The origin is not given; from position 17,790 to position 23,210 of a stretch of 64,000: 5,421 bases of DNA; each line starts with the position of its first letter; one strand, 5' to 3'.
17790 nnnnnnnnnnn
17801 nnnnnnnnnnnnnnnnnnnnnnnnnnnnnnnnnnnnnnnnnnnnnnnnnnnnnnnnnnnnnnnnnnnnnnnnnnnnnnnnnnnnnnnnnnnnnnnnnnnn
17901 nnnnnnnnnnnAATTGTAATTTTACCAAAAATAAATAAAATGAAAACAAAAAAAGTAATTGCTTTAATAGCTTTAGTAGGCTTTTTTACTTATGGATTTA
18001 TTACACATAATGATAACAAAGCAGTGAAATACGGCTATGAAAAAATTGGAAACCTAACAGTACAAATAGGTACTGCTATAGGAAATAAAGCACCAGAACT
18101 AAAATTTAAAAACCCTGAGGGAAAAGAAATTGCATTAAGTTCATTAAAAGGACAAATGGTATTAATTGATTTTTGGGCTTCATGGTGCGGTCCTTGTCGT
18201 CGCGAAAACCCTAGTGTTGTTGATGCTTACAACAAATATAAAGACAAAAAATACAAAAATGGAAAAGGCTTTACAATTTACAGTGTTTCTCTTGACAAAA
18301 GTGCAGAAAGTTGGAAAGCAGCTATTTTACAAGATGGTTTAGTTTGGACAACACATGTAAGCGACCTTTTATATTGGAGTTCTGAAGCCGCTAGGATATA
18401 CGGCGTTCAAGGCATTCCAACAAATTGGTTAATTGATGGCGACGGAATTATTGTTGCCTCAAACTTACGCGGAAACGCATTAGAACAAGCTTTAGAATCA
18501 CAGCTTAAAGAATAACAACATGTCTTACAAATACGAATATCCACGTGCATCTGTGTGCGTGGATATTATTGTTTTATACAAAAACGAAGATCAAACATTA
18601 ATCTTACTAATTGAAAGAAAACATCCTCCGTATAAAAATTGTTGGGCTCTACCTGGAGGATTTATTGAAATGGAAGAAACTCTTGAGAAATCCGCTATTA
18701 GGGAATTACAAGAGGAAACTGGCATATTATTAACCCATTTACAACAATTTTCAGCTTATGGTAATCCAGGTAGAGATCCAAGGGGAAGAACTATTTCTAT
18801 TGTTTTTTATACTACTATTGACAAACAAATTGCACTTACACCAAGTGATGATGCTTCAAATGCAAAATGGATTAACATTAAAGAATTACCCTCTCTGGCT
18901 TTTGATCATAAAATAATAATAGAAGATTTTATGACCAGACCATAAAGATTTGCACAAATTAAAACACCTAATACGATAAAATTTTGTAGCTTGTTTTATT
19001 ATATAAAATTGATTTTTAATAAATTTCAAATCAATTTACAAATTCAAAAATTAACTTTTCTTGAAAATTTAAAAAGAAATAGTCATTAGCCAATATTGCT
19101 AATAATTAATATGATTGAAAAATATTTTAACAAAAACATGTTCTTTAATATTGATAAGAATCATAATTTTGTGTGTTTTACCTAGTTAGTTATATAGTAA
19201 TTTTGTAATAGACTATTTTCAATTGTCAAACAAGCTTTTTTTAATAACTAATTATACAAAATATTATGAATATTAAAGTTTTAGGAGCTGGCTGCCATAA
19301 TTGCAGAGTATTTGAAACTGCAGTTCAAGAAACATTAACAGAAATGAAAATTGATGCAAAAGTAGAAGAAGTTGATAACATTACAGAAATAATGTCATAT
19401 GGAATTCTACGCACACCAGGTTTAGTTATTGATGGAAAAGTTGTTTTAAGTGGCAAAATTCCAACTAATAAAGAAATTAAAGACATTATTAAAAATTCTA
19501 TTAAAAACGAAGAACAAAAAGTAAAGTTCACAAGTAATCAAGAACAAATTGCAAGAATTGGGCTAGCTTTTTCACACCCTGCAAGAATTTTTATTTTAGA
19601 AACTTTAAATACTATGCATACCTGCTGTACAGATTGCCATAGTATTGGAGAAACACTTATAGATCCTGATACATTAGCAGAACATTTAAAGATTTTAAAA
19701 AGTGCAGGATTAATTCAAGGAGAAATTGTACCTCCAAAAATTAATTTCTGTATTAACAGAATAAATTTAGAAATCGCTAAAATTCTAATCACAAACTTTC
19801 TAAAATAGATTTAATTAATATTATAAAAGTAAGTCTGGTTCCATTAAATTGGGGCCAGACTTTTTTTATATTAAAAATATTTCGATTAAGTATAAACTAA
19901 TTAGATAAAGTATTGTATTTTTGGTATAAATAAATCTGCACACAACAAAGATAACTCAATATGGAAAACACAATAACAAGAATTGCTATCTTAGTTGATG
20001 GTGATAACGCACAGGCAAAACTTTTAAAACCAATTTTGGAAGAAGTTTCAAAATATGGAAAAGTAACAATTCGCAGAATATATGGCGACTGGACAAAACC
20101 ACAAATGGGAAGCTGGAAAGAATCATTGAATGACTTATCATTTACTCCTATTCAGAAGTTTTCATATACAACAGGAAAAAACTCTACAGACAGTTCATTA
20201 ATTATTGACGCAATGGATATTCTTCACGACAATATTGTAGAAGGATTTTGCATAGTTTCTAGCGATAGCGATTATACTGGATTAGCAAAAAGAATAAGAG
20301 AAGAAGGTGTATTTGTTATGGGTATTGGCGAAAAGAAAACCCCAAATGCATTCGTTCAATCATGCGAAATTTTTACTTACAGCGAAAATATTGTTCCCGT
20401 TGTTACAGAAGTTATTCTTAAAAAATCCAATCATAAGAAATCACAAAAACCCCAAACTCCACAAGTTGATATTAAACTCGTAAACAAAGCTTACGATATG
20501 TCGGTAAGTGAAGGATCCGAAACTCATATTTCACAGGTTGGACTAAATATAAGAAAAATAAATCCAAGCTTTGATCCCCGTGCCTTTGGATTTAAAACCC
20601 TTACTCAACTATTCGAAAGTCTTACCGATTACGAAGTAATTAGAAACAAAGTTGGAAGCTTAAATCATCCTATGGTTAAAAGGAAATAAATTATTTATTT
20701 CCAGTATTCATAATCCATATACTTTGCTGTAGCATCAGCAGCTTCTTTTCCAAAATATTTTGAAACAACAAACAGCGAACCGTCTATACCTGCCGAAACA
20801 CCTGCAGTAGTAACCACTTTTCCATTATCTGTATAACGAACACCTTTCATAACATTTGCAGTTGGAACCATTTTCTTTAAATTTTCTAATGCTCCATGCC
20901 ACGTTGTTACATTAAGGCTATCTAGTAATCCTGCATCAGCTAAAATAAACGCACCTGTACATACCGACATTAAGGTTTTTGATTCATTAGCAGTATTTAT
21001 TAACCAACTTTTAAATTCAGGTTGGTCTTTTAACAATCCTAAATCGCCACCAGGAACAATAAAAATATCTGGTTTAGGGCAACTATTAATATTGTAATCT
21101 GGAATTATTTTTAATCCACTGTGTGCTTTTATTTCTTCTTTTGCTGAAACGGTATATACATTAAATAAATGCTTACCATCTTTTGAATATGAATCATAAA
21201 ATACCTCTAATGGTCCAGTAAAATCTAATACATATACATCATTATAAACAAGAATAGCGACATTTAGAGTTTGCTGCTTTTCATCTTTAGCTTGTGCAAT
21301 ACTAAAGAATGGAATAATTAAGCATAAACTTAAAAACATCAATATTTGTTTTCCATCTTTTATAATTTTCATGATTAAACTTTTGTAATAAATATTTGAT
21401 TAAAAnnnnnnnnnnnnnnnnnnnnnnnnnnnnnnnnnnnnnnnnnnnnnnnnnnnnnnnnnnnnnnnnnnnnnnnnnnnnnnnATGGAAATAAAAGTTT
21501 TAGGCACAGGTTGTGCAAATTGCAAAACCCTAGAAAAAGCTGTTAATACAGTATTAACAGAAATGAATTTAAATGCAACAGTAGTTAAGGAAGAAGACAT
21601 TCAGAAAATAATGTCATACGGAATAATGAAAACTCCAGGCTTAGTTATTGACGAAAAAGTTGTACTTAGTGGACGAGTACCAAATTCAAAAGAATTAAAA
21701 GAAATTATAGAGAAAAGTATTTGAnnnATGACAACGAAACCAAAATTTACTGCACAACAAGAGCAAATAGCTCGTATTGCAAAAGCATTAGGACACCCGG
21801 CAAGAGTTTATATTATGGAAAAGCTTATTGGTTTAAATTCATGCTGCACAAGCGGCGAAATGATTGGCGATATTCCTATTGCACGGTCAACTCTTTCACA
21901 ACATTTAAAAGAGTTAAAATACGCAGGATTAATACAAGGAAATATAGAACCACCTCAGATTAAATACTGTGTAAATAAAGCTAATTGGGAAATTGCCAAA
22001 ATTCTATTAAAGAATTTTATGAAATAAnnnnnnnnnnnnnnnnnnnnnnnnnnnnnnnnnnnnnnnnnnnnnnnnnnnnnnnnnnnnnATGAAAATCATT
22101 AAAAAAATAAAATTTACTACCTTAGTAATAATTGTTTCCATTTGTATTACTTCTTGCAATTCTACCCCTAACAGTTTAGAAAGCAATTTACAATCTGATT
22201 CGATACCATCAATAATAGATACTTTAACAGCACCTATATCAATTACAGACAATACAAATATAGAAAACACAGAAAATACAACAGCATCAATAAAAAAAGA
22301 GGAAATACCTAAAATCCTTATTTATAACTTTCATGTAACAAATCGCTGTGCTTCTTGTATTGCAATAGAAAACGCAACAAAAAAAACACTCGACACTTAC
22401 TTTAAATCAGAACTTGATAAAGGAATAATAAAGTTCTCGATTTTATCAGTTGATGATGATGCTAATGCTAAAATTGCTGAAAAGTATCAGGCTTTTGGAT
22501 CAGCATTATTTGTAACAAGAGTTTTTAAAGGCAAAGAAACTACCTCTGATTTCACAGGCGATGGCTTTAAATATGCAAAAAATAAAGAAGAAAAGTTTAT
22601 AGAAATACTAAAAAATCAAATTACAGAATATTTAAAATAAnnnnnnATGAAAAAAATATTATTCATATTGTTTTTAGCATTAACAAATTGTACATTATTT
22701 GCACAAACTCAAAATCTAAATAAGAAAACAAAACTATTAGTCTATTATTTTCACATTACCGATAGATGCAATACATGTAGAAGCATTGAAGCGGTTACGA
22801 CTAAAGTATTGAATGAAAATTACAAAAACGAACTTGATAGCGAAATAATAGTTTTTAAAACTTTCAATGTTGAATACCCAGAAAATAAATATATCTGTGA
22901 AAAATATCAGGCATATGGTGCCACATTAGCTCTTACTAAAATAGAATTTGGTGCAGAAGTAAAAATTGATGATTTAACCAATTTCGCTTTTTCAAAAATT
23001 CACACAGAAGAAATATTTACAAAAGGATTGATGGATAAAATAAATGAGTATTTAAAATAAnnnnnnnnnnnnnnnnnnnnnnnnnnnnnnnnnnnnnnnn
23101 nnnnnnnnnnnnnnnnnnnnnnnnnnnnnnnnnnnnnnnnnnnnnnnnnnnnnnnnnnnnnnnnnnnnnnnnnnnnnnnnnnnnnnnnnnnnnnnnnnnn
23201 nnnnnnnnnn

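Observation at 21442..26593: ArsR-gated, envelope-spanning thiol-redox / permease operon lacking any canonical ars core gene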

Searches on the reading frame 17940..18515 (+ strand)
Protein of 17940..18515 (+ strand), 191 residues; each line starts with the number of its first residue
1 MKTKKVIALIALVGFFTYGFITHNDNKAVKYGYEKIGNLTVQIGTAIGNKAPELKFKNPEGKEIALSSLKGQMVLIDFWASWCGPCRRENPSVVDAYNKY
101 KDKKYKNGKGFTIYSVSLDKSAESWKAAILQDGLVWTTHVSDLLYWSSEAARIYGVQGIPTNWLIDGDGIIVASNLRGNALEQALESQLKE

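Call 17: search_protein_families(library=pfam, proteins=[window:17940-18515:+], max_evalue=0.001)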
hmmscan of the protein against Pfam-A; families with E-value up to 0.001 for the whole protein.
window:17940-18515:+ (191 aa): 5 families
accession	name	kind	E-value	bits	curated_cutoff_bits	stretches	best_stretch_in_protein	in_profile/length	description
PF00578.27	AhpC-TSA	-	3.3e-18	66.3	26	1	47-173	1-123/124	AhpC/TSA family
PF08534.16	Redoxin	-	6.6e-16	58.9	26.6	1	48-179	3-136/148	Redoxin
PF13905.12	Thioredoxin_8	-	8.3e-16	58.5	27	1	71-170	1-93/94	Thioredoxin-like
PF00085.26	Thioredoxin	-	9.5e-11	42.1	23.5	1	71-122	18-62/103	Thioredoxin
PF13098.12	Thioredoxin_2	-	1.1e-08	35.8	27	1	70-178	4-93/104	Thioredoxin-like domain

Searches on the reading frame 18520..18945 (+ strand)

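Call 17: search_protein_families(library=pfam, proteins=[window:18520-18945:+], max_evalue=0.001)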
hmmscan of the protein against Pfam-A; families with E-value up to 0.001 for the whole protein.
window:18520-18945:+ (141 aa): 1 family
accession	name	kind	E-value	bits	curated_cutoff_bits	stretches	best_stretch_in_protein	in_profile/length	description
PF00293.34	NUDIX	-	2.1e-22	80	21.1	1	14-136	6-133/134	NUDIX domain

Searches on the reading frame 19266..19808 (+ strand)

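Call 3: search_protein_families(library=pfam, proteins=[window:19266-19808:+], max_evalue=0.01)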
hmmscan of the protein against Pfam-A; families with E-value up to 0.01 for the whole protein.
window:19266-19808:+ (180 aa): 2 families
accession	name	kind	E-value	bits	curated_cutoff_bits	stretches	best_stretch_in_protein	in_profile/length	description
PF13192.12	Thioredoxin_3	-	7.3e-26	90.5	24.8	1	1-76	1-76/76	Thioredoxin domain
PF06953.17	ArsD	-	0.0031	18.2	27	1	38-88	60-111/123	Arsenical resistance operon protein ArsD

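Call 4: search_protein_families(library=ncbifam, proteins=[window:19266-19808:+], max_evalue=0.01)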
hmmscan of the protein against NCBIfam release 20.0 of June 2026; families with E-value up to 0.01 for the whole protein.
window:19266-19808:+ (180 aa): 4 families
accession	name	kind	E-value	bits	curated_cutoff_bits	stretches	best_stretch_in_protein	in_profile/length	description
TIGR00412.2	redox_disulf_2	subfamily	2.2e-27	95.3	62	1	2-76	1-75/75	MTH895/ArsE family thioredoxin-like protein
TIGR00411.1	redox_disulf_1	equivalog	8.2e-07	29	92.75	1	9-77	10-80/82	MJ0307 family thioredoxin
NF033788.1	HTH_metalloreg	subfamily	8.3e-06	25.5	55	1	96-153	2-58/77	metalloregulator ArsR/SmtB family transcription factor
NF033789.1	repress_SdpR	subfamily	0.00047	20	100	1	101-164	4-65/79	autorepressor SdpR family transcription factor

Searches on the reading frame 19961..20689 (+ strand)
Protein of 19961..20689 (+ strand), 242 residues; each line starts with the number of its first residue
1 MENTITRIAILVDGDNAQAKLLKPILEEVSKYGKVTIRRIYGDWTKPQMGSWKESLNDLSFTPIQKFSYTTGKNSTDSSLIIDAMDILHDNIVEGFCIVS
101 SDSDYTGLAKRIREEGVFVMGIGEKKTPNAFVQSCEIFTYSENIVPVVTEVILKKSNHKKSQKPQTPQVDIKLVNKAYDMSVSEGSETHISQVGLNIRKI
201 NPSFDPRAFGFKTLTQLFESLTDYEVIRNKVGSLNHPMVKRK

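Call 17: search_protein_families(library=pfam, proteins=[window:19961-20689:+], max_evalue=0.001)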
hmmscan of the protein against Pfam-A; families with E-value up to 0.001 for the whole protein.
window:19961-20689:+ (242 aa): 2 families
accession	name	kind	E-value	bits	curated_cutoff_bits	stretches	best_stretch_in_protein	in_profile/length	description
PF01936.24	NYN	-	6.8e-34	117.9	24.2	1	7-141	1-144/145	NYN domain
PF12872.13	OST-HTH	-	1.2e-11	44.7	23.8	1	175-233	14-68/71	OST-HTH/LOTUS domain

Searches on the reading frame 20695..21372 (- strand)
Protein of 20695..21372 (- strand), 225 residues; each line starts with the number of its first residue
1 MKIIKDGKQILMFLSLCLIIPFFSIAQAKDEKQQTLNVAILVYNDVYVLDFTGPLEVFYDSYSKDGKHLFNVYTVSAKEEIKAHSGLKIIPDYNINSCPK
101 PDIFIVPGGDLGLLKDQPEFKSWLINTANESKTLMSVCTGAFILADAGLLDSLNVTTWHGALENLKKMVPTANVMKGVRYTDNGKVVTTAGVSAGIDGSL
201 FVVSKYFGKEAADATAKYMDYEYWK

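Call 17: search_protein_families(library=pfam, proteins=[window:20695-21372:-], max_evalue=0.001)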
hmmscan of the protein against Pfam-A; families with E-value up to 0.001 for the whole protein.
window:20695-21372:- (225 aa): 1 family
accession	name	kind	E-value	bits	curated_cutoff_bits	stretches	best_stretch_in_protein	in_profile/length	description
PF01965.30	DJ-1_PfpI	-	6.5e-18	65.5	26.6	1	38-197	3-157/165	DJ-1/PfpI family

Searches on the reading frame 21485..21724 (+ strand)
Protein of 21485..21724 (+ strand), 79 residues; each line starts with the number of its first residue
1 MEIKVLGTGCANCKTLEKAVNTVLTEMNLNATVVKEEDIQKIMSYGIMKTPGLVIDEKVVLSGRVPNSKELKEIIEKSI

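Call 3: search_protein_families(library=pfam, proteins=[window:21485-21724:+], max_evalue=0.01)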
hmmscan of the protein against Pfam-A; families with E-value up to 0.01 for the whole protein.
window:21485-21724:+ (79 aa): 1 family
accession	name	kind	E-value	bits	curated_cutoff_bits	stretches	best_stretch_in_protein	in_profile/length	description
PF13192.12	Thioredoxin_3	-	1.1e-28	99.5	24.8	1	1-76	1-76/76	Thioredoxin domain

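Call 4: search_protein_families(library=ncbifam, proteins=[window:21485-21724:+], max_evalue=0.01)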
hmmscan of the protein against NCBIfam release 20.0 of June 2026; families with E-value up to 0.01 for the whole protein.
window:21485-21724:+ (79 aa): 5 families
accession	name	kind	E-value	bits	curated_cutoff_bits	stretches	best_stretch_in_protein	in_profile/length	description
TIGR00412.2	redox_disulf_2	subfamily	4.6e-32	110.2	62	1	2-75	1-74/75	MTH895/ArsE family thioredoxin-like protein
TIGR00411.1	redox_disulf_1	equivalog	1.1e-09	38.2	92.75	1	9-78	10-81/82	MJ0307 family thioredoxin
TIGR02187.2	PDO_seleno_TRX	equivalog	0.00073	18.9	185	1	9-76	139-208/209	protein disulfide oxidoreductase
NF002577.0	PRK02228.1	equivalog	0.0017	19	112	1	12-79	29-95/101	V-type ATP synthase subunit F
NF047660.1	HUIPC_Trx_selen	equivalog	0.0062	16.6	105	0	7-78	10-90/91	HUIPC motif thioredoxin-like (seleno)protein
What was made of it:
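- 21485..21724 (+): arsE: a cytoplasmic thioredoxin-like protein of the MTH895/ArsE family, with CANC as its only two Cys. Thioredoxin_3 at 1e-28 and TIGR00412 at 110 bits against a cut-off of 62 (calls 3, 4).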

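Call 84: search_solved_structures(query=window:21485-21724:+, max_evalue=0.01)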
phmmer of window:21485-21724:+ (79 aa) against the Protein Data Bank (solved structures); distinct sequences matched with E-value up to 0.01: 2.
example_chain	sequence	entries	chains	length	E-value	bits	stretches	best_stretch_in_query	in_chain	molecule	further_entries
1ilo_A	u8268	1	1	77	1.9e-13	53.3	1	1-75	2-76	conserved hypothetical protein MtH895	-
1fo5_A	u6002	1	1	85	0.0013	22.2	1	9-77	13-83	THIOREDOXIN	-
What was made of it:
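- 21485..21724 (+): PDB 1ILO (MTH895) matches at E 2e-13 (call 84).
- On ArsEFG organoarsenical resistance system: 1ILO matches at E 2e-13 (call 84).
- On CcdA/DsbD electron transporter: The donor candidate ArsE is clear (calls 3, 84).
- ArsE resembles MTH895 (call 84).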

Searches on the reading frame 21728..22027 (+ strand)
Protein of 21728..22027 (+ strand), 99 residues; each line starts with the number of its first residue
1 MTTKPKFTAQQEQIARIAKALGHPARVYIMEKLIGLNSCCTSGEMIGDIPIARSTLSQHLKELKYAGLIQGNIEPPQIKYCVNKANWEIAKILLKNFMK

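Call 3: search_protein_families(library=pfam, proteins=[window:21728-22027:+], max_evalue=0.01)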
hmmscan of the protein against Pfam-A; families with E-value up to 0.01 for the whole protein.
window:21728-22027:+ (99 aa): 3 families
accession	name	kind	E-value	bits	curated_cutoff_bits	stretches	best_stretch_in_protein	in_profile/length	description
PF01022.26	HTH_5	-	4.8e-07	30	22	1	23-70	1-46/47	Bacterial regulatory protein, arsR family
PF12840.13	HTH_20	-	0.0021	18.4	27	1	36-69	15-48/51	Helix-turn-helix domain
PF15091.11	DUF4554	-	0.0093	15.5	27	1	3-38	63-98/458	Domain of unknown function (DUF4554)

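Call 4: search_protein_families(library=ncbifam, proteins=[window:21728-22027:+], max_evalue=0.01)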
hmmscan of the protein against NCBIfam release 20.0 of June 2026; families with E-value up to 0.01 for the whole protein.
window:21728-22027:+ (99 aa): 8 families
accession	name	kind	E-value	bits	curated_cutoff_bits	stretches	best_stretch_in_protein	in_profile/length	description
NF033788.1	HTH_metalloreg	subfamily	2.6e-11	43.2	55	1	15-85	2-71/77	metalloregulator ArsR/SmtB family transcription factor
NF041413.1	ArsR_Rv2640c_fam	equivalog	2e-08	34.6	155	1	13-82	31-101/118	Rv2640c family ArsR-like transcriptional regulator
NF033789.1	repress_SdpR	subfamily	4.1e-08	33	100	1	19-84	3-66/79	autorepressor SdpR family transcription factor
NF047906.1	CdPbTransRegCmtR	equivalog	2.5e-07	30.5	150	1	8-87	5-82/104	Cd(II)/Pb(II)-sensing metalloregulatory transcriptional regulator CmtR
NF040642.1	sulf_sens_BigR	equivalog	4e-06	26.8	155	1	9-84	5-78/95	sulfite-sensing transcriptional repressor BigR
NF052532.1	TransRegPagRBaca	equivalog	0.00011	22.3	170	1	12-88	15-89/99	transcriptional repressor PagR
NF045707.1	Dbac_1936_reg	equivalog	0.00013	21.9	115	1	11-83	4-74/99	ArsR/SmtB-type metalloregulator TsoR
NF053755.1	MsvR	equivalog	0.00034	20.4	220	1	19-75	8-62/236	transcriptional factor MsvR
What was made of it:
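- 21728..22027 (+): arsR: an ArsR/SmtB repressor with Cys39-Cys40 in the helix-turn-helix region and Cys81. NF033788 gives 43 bits, below its cut-off of 55 (calls 3, 4).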

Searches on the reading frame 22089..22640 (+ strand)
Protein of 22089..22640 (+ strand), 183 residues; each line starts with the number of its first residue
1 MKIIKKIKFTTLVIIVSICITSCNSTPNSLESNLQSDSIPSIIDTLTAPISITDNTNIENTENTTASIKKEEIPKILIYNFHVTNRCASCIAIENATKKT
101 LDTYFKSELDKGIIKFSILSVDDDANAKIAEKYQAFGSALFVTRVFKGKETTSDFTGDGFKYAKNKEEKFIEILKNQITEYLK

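Call 3: search_protein_families(library=pfam, proteins=[window:22089-22640:+], max_evalue=0.01)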
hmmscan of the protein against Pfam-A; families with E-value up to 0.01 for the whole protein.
window:22089-22640:+ (183 aa): 0 families

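Call 4: search_protein_families(library=ncbifam, proteins=[window:22089-22640:+], max_evalue=0.01)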
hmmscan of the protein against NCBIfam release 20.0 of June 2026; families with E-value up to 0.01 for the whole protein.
window:22089-22640:+ (183 aa): 1 family
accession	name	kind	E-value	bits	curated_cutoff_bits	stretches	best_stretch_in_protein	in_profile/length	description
NF040494.1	nitrored_ArsF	subfamily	1.2e-28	99.6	60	1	77-180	2-105/106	nitrophenyl compound nitroreductase subunit ArsF family protein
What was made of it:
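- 22089..22640 (+): arsF1: an exported lipoprotein (lipobox ITSC) with a low-complexity tether of about 55 residues and a C-terminal ArsF domain carrying RCASC. NF040494 at 99.6 bits against a cut-off of 60, over residues 77-180 (call 4).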

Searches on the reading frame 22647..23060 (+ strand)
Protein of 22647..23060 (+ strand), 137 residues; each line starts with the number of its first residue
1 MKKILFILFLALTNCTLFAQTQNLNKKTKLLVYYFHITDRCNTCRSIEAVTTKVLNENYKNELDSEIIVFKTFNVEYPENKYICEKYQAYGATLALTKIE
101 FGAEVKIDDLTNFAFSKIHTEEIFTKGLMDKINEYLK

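Call 3: search_protein_families(library=pfam, proteins=[window:22647-23060:+], max_evalue=0.01)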
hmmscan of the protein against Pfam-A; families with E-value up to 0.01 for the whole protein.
window:22647-23060:+ (137 aa): 0 families

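Call 4: search_protein_families(library=ncbifam, proteins=[window:22647-23060:+], max_evalue=0.01)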
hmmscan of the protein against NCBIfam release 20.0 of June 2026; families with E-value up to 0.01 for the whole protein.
window:22647-23060:+ (137 aa): 1 family
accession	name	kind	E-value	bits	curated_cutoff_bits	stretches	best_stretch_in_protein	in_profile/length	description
NF040494.1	nitrored_ArsF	subfamily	2.6e-26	92.1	60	1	31-134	2-105/106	nitrophenyl compound nitroreductase subunit ArsF family protein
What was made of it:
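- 22647..23060 (+): arsF2: an exported ArsF paralogue with a signal peptide and RCNTC. NF040494 at 92.1 bits against a cut-off of 60 (call 4).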

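Call 38: search_solved_structures(query=window:22647-23060:+, max_evalue=1)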
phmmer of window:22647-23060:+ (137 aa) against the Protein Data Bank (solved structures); distinct sequences matched with E-value up to 1: 0.

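Call 67: search_solved_structures(query=A3, max_evalue=10, show_alignments=2)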
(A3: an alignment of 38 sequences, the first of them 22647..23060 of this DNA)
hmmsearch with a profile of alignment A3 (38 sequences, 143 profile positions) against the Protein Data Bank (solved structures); distinct sequences matched with E-value up to 10: 13.
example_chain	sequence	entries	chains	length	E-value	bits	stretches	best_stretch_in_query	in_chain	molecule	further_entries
3ul3_B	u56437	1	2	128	0.001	22.1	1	18-104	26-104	Thioredoxin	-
4o32_A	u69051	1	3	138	0.0013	21.9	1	18-104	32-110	Thioredoxin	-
3ed3_A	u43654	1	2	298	0.0031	20.6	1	60-104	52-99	Protein disulfide-isomerase MPD1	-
2ywm_A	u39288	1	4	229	0.0041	20.2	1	25-78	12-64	Glutaredoxin-like protein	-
2ayt_A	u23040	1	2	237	0.0044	20.1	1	25-78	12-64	glutaredoxin-like protein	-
7vu4_A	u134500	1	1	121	0.14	15.2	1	28-96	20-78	de novo design protein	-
1j08_A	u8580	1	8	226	0.17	15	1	34-96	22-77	glutaredoxin-like protein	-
3bmx_A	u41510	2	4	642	0.53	13.4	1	54-118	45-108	Uncharacterized lipoprotein ybbD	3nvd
5nfj_A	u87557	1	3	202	0.55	13.3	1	70-114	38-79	Mitochondrial ribonuclease P protein 1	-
4fyu_A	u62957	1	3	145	0.62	13.1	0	26-89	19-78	Thioredoxin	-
1a8l_A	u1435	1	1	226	0.68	13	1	33-96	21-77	PROTEIN DISULFIDE OXIDOREDUCTASE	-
8cbo_E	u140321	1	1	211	0.93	12.6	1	70-114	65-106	tRNA methyltransferase 10 homolog C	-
4ba7_A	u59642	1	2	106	1.3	12.1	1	47-105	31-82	LBCA THIOREDOXIN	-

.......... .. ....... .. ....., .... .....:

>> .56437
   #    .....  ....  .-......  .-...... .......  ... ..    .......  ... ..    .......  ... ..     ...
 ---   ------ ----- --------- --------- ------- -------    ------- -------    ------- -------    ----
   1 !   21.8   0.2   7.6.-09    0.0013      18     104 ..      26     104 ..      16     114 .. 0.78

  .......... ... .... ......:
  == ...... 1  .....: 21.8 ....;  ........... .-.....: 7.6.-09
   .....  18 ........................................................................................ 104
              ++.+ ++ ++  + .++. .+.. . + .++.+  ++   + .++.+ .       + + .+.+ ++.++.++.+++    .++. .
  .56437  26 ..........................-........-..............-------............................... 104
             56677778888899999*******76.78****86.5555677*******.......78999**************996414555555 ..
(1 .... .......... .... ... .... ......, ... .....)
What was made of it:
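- The ArsF profile resembles thioredoxins, with the CxxC in register (call 67).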
